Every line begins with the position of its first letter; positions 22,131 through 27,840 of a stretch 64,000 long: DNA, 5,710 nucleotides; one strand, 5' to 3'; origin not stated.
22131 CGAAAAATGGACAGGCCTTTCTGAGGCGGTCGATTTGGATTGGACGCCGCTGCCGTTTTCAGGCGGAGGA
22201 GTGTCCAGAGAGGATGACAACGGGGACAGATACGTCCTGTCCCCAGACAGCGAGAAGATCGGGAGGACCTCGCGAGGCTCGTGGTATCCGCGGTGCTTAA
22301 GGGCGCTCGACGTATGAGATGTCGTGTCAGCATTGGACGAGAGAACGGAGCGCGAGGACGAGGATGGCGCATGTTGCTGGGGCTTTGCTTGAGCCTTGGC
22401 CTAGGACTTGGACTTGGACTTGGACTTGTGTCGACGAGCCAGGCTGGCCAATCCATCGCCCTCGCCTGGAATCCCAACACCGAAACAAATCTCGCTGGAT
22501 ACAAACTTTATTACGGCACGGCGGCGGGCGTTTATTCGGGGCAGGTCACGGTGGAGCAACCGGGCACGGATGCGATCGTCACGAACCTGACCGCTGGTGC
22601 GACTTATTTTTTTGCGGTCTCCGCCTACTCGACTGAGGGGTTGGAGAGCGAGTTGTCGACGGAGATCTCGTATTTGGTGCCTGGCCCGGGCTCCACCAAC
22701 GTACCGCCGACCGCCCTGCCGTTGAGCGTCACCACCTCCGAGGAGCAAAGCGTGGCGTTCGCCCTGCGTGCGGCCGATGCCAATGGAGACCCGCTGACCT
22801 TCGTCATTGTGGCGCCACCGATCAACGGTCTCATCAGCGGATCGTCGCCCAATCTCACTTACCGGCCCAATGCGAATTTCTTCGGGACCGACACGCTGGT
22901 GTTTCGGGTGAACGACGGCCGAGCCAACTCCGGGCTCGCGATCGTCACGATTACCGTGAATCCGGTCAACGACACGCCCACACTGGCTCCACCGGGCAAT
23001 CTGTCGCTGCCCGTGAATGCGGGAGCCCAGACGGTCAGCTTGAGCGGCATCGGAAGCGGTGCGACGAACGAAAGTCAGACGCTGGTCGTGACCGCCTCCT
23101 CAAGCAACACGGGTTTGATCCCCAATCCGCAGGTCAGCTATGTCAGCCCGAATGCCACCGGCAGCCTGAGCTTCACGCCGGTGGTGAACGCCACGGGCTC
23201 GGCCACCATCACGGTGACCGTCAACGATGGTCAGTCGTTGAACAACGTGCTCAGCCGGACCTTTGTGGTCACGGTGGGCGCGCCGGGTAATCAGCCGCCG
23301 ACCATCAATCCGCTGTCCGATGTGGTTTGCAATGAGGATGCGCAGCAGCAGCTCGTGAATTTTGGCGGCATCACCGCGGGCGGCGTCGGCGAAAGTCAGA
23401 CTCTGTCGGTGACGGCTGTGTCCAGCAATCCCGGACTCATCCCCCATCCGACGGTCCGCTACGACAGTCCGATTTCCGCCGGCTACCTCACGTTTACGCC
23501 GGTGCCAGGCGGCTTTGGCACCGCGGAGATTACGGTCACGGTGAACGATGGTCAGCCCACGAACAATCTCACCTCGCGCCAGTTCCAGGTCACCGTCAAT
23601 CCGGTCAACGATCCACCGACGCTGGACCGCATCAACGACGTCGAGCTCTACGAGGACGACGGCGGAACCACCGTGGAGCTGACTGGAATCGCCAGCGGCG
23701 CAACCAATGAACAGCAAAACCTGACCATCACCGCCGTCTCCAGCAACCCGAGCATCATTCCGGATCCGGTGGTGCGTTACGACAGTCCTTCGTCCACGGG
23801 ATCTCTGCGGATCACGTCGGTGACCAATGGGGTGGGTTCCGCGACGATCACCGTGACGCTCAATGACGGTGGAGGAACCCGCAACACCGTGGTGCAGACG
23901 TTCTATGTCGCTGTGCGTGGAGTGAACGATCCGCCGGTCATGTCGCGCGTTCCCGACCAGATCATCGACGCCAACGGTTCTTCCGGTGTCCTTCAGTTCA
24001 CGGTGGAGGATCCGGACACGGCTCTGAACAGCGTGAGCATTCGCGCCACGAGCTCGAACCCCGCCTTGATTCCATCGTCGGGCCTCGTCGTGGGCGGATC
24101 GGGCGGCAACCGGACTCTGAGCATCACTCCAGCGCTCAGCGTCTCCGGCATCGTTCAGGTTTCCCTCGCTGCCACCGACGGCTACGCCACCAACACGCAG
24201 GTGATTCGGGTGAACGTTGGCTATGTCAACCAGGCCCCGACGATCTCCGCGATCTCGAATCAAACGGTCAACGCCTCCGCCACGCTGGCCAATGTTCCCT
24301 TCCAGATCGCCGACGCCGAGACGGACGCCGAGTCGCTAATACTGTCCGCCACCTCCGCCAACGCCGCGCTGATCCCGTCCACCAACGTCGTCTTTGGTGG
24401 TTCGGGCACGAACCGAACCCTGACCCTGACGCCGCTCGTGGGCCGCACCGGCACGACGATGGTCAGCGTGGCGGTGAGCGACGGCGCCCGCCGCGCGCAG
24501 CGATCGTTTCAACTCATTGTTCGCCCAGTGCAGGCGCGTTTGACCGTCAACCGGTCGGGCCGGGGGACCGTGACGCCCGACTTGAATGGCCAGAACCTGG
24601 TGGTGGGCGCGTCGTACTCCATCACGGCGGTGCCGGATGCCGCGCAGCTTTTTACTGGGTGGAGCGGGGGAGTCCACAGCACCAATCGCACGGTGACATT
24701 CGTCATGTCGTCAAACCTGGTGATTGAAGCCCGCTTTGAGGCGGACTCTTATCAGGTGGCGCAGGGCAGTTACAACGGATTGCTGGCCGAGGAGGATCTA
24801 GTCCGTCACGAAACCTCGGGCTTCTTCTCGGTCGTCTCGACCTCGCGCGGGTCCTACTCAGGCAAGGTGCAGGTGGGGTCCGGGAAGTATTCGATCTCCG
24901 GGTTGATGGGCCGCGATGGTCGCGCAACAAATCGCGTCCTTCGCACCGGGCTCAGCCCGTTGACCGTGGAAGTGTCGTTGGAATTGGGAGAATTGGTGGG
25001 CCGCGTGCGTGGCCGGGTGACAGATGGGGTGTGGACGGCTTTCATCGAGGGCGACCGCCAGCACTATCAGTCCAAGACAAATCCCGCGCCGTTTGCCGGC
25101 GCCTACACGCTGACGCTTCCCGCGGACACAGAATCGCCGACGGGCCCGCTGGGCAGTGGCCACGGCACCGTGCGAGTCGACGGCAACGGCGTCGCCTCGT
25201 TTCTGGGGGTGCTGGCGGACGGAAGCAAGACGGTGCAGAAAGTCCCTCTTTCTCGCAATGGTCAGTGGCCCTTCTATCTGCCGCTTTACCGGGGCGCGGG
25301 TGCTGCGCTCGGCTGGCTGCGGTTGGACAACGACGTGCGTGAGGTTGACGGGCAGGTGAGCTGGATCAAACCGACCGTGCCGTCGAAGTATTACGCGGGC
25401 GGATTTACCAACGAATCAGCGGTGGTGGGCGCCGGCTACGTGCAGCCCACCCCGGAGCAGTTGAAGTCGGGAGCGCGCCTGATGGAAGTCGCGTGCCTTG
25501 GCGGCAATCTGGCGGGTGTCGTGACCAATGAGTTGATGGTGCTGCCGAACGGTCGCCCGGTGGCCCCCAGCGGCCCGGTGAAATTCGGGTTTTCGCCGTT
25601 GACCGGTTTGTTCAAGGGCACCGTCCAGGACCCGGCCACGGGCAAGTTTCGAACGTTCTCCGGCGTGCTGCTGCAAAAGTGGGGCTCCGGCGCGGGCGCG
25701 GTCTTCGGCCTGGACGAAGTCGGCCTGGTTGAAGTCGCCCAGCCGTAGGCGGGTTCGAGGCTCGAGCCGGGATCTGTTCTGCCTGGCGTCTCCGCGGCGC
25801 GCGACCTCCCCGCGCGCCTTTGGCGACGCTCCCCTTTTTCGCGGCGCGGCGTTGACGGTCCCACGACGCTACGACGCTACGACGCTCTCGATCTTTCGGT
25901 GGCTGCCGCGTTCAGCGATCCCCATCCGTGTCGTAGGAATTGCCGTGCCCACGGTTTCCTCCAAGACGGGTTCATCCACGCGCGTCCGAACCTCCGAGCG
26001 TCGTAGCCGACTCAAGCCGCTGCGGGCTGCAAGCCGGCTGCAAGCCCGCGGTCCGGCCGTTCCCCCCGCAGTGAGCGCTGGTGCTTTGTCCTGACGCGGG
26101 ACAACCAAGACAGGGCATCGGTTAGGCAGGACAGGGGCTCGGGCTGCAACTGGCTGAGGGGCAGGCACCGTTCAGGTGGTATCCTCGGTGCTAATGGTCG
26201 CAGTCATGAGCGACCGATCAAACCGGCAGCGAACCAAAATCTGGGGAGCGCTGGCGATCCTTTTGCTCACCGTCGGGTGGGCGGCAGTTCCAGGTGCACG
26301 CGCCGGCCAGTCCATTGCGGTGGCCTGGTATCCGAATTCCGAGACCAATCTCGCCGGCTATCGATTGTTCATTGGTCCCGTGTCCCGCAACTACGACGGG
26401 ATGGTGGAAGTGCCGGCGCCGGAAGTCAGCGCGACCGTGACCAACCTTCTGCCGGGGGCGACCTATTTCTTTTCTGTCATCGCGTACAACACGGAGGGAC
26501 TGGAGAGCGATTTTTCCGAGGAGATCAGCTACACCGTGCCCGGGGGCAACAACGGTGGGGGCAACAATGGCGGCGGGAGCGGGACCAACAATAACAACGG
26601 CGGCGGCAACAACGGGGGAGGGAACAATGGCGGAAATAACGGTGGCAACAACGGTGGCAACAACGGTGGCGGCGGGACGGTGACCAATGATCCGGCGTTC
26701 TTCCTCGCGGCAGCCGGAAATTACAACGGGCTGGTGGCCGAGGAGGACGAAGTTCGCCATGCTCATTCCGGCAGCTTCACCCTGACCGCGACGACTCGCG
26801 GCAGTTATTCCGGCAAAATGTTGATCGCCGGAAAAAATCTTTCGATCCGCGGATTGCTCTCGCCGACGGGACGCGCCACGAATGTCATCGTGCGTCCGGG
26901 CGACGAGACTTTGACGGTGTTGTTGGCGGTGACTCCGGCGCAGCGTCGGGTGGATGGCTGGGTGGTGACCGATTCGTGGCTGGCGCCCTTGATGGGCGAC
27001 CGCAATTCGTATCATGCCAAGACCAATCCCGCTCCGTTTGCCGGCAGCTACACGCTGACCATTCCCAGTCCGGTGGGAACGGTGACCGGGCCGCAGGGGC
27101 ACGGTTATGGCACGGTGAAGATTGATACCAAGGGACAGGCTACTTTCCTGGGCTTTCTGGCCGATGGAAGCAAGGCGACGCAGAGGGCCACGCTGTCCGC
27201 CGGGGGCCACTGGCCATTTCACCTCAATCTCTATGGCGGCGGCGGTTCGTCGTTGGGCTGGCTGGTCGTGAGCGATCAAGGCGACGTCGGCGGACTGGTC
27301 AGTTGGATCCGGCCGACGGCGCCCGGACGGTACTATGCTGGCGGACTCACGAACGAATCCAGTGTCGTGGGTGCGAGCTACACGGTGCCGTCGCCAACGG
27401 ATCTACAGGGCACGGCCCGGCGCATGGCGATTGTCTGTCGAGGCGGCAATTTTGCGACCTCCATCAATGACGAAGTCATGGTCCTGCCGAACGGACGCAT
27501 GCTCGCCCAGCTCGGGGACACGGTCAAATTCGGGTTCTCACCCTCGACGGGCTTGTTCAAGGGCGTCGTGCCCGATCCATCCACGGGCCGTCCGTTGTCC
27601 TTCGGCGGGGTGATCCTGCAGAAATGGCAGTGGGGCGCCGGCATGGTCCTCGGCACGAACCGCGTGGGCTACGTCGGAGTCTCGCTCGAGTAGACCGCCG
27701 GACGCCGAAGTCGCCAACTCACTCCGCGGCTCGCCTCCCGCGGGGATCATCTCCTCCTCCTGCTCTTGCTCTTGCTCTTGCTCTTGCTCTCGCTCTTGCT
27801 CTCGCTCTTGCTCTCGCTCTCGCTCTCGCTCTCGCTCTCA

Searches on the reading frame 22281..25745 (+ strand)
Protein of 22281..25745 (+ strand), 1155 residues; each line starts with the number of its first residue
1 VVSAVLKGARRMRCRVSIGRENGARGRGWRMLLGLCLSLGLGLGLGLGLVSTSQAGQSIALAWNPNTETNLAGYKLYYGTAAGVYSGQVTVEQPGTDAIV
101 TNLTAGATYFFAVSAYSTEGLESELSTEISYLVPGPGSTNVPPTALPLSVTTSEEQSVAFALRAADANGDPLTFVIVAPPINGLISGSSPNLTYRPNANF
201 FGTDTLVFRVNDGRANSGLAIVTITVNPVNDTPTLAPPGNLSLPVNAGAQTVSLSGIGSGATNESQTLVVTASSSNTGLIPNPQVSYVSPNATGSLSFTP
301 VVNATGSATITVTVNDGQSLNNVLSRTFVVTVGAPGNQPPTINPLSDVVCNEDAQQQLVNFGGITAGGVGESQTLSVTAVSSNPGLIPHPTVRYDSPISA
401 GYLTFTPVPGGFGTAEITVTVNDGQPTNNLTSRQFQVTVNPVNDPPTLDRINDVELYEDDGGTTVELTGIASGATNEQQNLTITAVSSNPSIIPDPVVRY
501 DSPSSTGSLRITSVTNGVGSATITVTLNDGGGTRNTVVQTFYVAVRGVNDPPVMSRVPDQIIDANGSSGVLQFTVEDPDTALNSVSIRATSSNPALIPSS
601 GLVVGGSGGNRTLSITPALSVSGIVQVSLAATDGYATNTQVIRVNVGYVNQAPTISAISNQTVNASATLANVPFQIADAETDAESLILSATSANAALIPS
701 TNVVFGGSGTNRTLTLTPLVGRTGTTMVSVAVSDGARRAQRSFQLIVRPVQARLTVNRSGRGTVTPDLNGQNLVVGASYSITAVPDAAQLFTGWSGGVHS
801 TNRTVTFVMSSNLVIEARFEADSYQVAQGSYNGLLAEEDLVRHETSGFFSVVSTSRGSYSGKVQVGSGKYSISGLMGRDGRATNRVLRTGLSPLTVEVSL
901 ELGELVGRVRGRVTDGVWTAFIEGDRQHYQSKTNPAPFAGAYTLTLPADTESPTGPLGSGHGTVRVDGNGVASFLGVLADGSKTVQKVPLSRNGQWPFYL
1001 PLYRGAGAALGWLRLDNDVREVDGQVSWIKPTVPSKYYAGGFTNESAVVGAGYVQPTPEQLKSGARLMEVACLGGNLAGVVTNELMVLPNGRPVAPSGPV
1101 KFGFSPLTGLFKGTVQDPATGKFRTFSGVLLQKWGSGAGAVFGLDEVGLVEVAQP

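Call 3: search_protein_families(library=pfam, proteins=[window:22281-25745:+], max_evalue=1)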
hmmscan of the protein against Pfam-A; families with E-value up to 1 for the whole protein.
window:22281-25745:+ (1155 aa): 7 families
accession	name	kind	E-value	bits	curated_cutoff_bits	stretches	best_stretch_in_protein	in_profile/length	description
PF17963.7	Big_9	-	1e-27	97.3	23.6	6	140-225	1-89/89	Bacterial Ig domain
PF17892.7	Cadherin_5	-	2.6e-15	56.5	26.5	3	149-227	12-98/98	Cadherin-like domain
PF18998.6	Flg_new_2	-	1.5e-11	44.5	23.6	1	754-822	3-72/73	Divergent InlB B-repeat domain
PF00041.27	fn3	-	6.5e-08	33.1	25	1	51-128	8-80/84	Fibronectin type III domain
PF17803.7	Cadherin_4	-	6.2e-05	23.9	25.1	1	139-186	10-62/71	Bacterial cadherin-like domain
PF16656.11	Pur_ac_phosph_N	-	0.013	16.4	30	1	51-117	8-82/93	Purple acid Phosphatase, N-terminal domain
PF16458.10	Beta-prism_lec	-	0.11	13.1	25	0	584-651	23-86/131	Beta-prism lectin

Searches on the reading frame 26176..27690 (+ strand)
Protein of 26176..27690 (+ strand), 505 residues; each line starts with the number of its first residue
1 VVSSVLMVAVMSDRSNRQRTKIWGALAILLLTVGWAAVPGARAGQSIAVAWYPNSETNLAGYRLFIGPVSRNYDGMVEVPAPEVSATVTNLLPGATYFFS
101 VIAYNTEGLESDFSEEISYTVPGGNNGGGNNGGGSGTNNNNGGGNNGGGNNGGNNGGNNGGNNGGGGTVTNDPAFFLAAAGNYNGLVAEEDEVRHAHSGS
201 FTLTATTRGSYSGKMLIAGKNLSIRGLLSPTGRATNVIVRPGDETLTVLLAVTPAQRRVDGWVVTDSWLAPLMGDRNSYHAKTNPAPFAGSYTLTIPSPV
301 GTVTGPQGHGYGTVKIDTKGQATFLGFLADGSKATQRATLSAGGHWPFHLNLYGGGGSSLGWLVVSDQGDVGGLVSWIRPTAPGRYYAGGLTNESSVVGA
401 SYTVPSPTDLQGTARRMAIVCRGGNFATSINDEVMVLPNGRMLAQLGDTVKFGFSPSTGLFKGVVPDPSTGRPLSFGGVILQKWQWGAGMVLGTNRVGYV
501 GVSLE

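Call 3: search_protein_families(library=pfam, proteins=[window:26176-27690:+], max_evalue=1)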
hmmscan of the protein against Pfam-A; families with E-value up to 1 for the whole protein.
window:26176-27690:+ (505 aa): 2 families
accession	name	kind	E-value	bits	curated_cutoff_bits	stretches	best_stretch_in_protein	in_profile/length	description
PF00041.27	fn3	-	1.9e-09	38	25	1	44-118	13-82/84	Fibronectin type III domain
PF16656.11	Pur_ac_phosph_N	-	0.0055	17.7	30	1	71-119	48-91/93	Purple acid Phosphatase, N-terminal domain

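Call 4: search_protein_families(library=ncbifam, proteins=[window:26176-27690:+], max_evalue=1)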
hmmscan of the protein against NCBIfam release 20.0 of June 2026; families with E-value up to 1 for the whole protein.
window:26176-27690:+ (505 aa): 1 family
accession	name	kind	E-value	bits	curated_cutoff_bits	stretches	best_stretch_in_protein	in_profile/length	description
NF052523.2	TafF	equivalog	0.0095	15.1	420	1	86-171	109-196/379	TafF family fimbrial protein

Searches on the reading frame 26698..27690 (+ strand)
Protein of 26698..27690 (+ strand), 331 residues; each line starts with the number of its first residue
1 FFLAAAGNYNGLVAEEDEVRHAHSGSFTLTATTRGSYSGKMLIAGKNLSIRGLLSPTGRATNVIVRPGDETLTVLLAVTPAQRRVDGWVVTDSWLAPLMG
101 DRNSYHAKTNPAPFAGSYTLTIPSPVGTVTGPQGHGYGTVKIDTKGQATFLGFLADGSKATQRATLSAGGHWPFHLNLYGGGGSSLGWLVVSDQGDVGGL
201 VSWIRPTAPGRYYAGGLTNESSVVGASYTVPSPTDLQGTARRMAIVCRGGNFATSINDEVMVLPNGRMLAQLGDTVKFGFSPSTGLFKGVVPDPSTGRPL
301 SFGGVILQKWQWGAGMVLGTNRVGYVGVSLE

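Call 80: search_solved_structures(query=window:26698-27690:+, max_evalue=1)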
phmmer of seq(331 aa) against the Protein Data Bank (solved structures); distinct sequences matched with E-value up to 1: 0.
